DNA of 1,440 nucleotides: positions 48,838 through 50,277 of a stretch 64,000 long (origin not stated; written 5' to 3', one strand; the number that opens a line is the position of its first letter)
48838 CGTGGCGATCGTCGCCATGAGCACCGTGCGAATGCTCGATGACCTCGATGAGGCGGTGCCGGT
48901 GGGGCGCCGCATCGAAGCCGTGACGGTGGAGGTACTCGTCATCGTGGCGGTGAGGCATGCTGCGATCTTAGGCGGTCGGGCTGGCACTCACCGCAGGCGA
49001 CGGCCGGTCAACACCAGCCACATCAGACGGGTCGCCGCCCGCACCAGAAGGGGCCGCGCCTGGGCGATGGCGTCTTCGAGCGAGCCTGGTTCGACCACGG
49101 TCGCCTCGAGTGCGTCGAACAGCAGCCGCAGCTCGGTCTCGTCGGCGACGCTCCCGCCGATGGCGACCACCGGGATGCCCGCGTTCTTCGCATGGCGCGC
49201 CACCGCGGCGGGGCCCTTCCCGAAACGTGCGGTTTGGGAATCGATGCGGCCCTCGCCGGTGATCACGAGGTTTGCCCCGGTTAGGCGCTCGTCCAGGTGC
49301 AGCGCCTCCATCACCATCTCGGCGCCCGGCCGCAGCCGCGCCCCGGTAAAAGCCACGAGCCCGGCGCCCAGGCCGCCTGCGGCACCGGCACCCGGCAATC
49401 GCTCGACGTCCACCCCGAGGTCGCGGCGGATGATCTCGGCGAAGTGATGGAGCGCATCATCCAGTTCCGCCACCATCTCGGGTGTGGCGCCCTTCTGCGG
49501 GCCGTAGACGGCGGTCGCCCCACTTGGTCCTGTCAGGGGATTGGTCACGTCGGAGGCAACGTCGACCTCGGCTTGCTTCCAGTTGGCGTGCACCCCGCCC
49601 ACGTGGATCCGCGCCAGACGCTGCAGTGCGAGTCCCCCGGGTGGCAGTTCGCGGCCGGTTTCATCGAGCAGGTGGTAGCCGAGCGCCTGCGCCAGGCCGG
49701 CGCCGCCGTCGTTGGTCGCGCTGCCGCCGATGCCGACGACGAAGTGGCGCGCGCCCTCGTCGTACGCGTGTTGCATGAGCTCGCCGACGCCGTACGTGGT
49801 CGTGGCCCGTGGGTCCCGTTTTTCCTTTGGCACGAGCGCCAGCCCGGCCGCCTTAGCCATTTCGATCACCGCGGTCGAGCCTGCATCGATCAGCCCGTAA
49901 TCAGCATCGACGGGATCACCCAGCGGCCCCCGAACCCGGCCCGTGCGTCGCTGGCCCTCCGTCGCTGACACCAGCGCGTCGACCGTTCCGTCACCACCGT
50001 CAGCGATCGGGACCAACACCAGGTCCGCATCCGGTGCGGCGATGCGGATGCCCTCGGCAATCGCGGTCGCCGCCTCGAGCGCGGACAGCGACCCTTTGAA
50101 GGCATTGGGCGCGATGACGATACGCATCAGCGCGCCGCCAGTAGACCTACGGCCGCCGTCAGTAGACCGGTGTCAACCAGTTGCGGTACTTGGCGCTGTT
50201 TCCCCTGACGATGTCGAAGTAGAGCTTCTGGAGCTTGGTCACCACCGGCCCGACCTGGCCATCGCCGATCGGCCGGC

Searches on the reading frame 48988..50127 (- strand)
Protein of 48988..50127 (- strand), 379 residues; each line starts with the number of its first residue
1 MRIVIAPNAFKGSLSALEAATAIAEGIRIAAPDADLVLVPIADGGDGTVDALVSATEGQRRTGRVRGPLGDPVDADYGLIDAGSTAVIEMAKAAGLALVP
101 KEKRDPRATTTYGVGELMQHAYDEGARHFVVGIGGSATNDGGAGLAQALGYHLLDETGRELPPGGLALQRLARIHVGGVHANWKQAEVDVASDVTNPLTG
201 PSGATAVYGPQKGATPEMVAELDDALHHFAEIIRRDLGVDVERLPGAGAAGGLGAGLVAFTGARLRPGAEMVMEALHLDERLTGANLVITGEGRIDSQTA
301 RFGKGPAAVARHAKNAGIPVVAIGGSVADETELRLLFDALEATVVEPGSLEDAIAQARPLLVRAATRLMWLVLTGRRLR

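Call 29: find_homologous_proteins(query=window:48988-50127:-, max_evalue=1e-40)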
Query window:48988-50127:- (379 aa): 7999 proteins with E <= 1e-40 among 8000 candidates; the best 120 are listed.
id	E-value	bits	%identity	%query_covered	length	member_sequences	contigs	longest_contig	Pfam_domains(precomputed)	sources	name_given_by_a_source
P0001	5.7e-237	804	100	100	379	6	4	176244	PF02595.21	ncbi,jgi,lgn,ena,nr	ncbi:MAG TPA: glycerate kinase [Candidatus Acidoferrum sp.]|nr:glycerate kinase [Candidatus Acidofer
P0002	3.0e-229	779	97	100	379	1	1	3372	PF02595.21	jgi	jgi:glycerate 2-kinase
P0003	2.7e-226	769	96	100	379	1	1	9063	PF02595.21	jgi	jgi:glycerate kinase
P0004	1.6e-224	763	94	100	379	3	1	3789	PF02595.21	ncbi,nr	ncbi:MAG TPA: glycerate kinase [Candidatus Angelobacter sp.]|nr:glycerate kinase [Candidatus Angelob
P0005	4.6e-224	762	93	100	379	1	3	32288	PF02595.21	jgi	jgi:glycerate kinase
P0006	1.6e-223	760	94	100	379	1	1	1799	PF02595.21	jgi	jgi:glycerate kinase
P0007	1.8e-223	760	93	100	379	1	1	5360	PF02595.21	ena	-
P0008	3.0e-223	759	93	100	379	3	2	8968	PF02595.21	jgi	jgi:glycerate 2-kinase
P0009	3.2e-223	759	94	100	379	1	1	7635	PF02595.21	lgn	-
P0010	3.6e-223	759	94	100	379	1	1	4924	PF02595.21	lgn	-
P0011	1.8e-222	756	93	100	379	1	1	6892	PF02595.21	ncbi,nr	ncbi:MAG TPA: glycerate kinase [Candidatus Acidoferrum sp.]|nr:glycerate kinase [Candidatus Acidofer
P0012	2.8e-222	756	94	100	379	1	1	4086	PF02595.21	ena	-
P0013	3.8e-222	755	93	100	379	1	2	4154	PF02595.21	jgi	jgi:glycerate kinase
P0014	1.6e-221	753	93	100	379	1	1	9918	PF02595.21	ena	-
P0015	2.0e-220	750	92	100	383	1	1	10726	PF02595.21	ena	-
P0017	1.2e-219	747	92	100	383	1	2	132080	PF02595.21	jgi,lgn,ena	-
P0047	7.7e-214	728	91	100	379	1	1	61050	PF02595.21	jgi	jgi:glycerate 2-kinase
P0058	1.5e-212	724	90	100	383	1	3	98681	PF02595.21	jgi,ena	-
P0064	4.8e-212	722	90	100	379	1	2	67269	PF02595.21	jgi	jgi:glycerate kinase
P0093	5.5e-209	712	88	100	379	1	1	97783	PF02595.21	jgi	-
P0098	1.2e-208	711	88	100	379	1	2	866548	PF02595.21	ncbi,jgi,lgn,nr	ncbi:MAG: glycerate 2-kinase [Chloroflexota bacterium]|jgi:glycerate kinase|nr:glycerate 2-kinase [C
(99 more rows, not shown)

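Call 30: find_encoding_contigs(protein=P0098, flank=10000, max_places=3)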
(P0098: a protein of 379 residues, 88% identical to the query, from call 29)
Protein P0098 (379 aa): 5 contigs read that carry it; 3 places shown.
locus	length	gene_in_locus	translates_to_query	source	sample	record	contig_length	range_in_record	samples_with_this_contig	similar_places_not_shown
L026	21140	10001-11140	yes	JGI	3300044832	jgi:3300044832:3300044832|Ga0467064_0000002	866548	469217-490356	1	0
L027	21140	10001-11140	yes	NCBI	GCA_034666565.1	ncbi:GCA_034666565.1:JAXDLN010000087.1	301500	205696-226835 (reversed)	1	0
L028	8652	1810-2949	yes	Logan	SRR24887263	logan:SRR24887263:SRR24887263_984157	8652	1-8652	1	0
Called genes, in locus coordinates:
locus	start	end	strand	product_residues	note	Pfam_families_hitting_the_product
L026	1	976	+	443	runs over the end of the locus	PF00709:Adenylsucc_synt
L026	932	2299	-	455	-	PF03116:NQR2_RnfD_RnfE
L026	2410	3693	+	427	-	PF15902:Sortilin-Vps10 (weak)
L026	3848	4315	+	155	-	PF14588:YjgF_endoribonc, PF01042:Ribonuc_L-PSP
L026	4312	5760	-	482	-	PF00672:HAMP, PF00512:HisKA, PF02518:HATPase_c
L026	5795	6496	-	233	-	PF00072:Response_reg, PF00486:Trans_reg_C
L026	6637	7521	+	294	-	PF14378:PAP2_3, PF01569:PAP2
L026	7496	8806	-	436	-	PF01933:CofD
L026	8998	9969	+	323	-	PF01063:Aminotran_4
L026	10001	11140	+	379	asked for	PF02595:Gly_kinase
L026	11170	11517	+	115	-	-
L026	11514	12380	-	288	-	PF07638:Sigma70_ECF (weak), PF04542:Sigma70_r2, PF08281:Sigma70_r4_2, PF04545:Sigma70_r4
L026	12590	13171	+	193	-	PF22478:DUF6982 (faint), PF09851:SHOCT (weak)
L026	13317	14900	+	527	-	PF00496:SBP_bac_5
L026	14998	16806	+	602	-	PF00496:SBP_bac_5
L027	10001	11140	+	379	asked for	PF02595:Gly_kinase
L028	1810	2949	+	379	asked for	PF02595:Gly_kinase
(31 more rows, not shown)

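Call 31: find_encoding_contigs(protein=P0017, flank=10000, max_places=3)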
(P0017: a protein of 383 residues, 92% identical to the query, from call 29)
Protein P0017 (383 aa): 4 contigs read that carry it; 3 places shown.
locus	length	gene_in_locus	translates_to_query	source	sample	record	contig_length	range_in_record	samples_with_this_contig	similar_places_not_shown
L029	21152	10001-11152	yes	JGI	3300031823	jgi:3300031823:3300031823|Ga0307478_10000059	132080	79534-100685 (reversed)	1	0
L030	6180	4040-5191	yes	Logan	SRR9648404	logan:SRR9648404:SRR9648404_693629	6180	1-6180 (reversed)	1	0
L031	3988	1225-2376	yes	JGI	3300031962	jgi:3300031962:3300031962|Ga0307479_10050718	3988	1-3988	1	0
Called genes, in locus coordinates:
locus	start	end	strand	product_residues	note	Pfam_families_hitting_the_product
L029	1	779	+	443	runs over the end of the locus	PF00709:Adenylsucc_synt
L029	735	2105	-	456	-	PF03116:NQR2_RnfD_RnfE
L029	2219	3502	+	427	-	PF02012:BNR (faint), PF15902:Sortilin-Vps10 (weak)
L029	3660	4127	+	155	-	PF14588:YjgF_endoribonc, PF01042:Ribonuc_L-PSP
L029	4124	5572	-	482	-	PF00672:HAMP, PF00512:HisKA, PF02518:HATPase_c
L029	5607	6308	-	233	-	PF00072:Response_reg, PF00486:Trans_reg_C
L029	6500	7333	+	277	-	PF14378:PAP2_3, PF01569:PAP2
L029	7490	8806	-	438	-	PF01933:CofD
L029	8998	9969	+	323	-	PF01063:Aminotran_4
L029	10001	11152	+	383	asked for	PF02595:Gly_kinase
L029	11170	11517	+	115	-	-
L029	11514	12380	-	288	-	PF07638:Sigma70_ECF (weak), PF04542:Sigma70_r2, PF08281:Sigma70_r4_2, PF04545:Sigma70_r4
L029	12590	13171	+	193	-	PF22478:DUF6982 (faint), PF09851:SHOCT (weak)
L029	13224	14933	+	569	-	PF00496:SBP_bac_5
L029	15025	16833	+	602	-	PF00496:SBP_bac_5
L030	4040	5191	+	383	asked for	PF02595:Gly_kinase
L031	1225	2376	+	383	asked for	PF02595:Gly_kinase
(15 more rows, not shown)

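Call 32: find_encoding_contigs(protein=P0093, flank=10000, max_places=3)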
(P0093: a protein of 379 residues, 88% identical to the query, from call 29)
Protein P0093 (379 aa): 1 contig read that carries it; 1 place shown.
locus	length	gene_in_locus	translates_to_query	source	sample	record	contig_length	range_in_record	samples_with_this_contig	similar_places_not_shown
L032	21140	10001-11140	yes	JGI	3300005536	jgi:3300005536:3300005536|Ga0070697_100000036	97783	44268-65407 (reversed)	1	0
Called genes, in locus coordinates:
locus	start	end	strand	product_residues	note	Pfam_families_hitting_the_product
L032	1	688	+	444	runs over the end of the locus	PF00709:Adenylsucc_synt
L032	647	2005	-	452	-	PF03116:NQR2_RnfD_RnfE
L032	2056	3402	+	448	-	PF02012:BNR (faint), PF15902:Sortilin-Vps10 (weak)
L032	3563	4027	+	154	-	PF14588:YjgF_endoribonc, PF01042:Ribonuc_L-PSP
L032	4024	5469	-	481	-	PF00672:HAMP, PF00512:HisKA, PF02518:HATPase_c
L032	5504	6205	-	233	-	PF00072:Response_reg, PF00486:Trans_reg_C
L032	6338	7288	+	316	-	PF14378:PAP2_3, PF01569:PAP2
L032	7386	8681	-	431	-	PF01933:CofD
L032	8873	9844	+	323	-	PF01063:Aminotran_4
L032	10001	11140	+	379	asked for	PF02595:Gly_kinase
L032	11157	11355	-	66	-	-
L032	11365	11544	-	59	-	-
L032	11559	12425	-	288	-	PF07638:Sigma70_ECF (weak), PF04542:Sigma70_r2, PF08281:Sigma70_r4_2, PF04545:Sigma70_r4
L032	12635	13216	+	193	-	PF22478:DUF6982 (faint), PF09851:SHOCT (weak)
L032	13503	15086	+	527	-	PF00496:SBP_bac_5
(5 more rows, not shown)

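Call 56: find_encoding_contigs(protein=P0058, flank=10000, max_places=2)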
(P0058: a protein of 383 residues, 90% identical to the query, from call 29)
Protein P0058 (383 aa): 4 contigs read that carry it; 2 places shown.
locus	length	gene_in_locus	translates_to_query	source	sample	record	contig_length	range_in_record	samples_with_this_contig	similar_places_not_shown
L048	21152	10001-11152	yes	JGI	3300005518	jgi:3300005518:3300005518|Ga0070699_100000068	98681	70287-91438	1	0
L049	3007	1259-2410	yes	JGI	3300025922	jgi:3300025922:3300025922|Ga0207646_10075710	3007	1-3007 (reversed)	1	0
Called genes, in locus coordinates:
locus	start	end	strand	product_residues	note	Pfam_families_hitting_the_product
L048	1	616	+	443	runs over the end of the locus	PF00709:Adenylsucc_synt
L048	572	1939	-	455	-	PF03116:NQR2_RnfD_RnfE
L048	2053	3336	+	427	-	PF02012:BNR (faint), PF25852:DUF6242_C (weak), PF15902:Sortilin-Vps10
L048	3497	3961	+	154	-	PF14588:YjgF_endoribonc, PF01042:Ribonuc_L-PSP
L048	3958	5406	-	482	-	PF00672:HAMP, PF00512:HisKA, PF02518:HATPase_c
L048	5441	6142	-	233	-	PF00072:Response_reg, PF00486:Trans_reg_C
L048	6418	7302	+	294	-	PF14378:PAP2_3, PF01569:PAP2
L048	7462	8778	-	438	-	PF01933:CofD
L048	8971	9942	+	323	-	PF01063:Aminotran_4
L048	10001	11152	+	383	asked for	PF02595:Gly_kinase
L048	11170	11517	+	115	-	-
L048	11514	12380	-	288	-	PF07638:Sigma70_ECF (weak), PF04542:Sigma70_r2, PF08281:Sigma70_r4_2, PF04545:Sigma70_r4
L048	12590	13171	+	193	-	PF22478:DUF6982 (faint), PF09851:SHOCT (weak)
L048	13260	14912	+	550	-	PF00496:SBP_bac_5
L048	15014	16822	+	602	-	PF00496:SBP_bac_5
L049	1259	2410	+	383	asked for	PF02595:Gly_kinase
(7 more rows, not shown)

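Call 57: find_encoding_contigs(protein=P0047, flank=10000, max_places=2)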
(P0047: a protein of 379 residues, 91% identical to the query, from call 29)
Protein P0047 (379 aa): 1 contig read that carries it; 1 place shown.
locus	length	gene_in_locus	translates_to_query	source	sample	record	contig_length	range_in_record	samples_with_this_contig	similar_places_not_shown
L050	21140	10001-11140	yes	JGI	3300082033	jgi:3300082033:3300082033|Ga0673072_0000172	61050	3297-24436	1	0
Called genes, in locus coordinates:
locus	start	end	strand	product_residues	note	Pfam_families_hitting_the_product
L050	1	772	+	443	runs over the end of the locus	PF00709:Adenylsucc_synt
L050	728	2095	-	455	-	PF03116:NQR2_RnfD_RnfE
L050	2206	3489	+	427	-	PF15902:Sortilin-Vps10 (weak)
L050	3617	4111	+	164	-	PF14588:YjgF_endoribonc, PF01042:Ribonuc_L-PSP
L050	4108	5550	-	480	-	PF00672:HAMP, PF00512:HisKA, PF02518:HATPase_c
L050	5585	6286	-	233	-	PF00072:Response_reg, PF00486:Trans_reg_C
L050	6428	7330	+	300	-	PF14378:PAP2_3, PF01569:PAP2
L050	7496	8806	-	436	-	PF01933:CofD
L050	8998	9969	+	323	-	PF01063:Aminotran_4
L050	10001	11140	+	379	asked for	PF02595:Gly_kinase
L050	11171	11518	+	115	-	-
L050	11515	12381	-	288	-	PF07638:Sigma70_ECF (weak), PF04542:Sigma70_r2, PF08281:Sigma70_r4_2, PF04545:Sigma70_r4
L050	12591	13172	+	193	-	PF22478:DUF6982 (faint), PF09851:SHOCT (weak)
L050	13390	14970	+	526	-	PF00496:SBP_bac_5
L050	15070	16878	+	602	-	PF00496:SBP_bac_5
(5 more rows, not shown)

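Call 58: find_encoding_contigs(protein=P0064, flank=10000, max_places=2)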
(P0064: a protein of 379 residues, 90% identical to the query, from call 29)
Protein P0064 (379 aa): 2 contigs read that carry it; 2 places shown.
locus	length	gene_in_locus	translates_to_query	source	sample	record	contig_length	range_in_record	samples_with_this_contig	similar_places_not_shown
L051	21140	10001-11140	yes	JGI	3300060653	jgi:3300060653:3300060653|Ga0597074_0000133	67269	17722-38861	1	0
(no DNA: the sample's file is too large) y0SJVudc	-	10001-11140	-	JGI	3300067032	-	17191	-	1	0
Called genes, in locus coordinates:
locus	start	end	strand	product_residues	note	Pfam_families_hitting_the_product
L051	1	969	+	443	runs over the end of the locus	PF00709:Adenylsucc_synt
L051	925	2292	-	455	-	PF03116:NQR2_RnfD_RnfE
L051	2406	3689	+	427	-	PF02012:BNR (faint), PF15899:BNR_6 (faint), PF15902:Sortilin-Vps10 (weak)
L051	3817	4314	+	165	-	PF14588:YjgF_endoribonc, PF01042:Ribonuc_L-PSP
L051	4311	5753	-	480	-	PF00672:HAMP, PF00512:HisKA, PF02518:HATPase_c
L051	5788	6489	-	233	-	PF00072:Response_reg, PF00486:Trans_reg_C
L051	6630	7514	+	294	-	PF14378:PAP2_3, PF01569:PAP2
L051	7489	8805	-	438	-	PF01933:CofD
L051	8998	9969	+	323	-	PF01063:Aminotran_4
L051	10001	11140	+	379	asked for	PF02595:Gly_kinase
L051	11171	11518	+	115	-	-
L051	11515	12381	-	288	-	PF07638:Sigma70_ECF (weak), PF04542:Sigma70_r2, PF08281:Sigma70_r4_2, PF04545:Sigma70_r4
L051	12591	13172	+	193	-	PF22478:DUF6982 (faint), PF09851:SHOCT (weak)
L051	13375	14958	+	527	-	PF00496:SBP_bac_5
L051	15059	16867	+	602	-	PF00496:SBP_bac_5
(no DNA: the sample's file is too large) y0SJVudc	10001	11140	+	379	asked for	PF02595:Gly_kinase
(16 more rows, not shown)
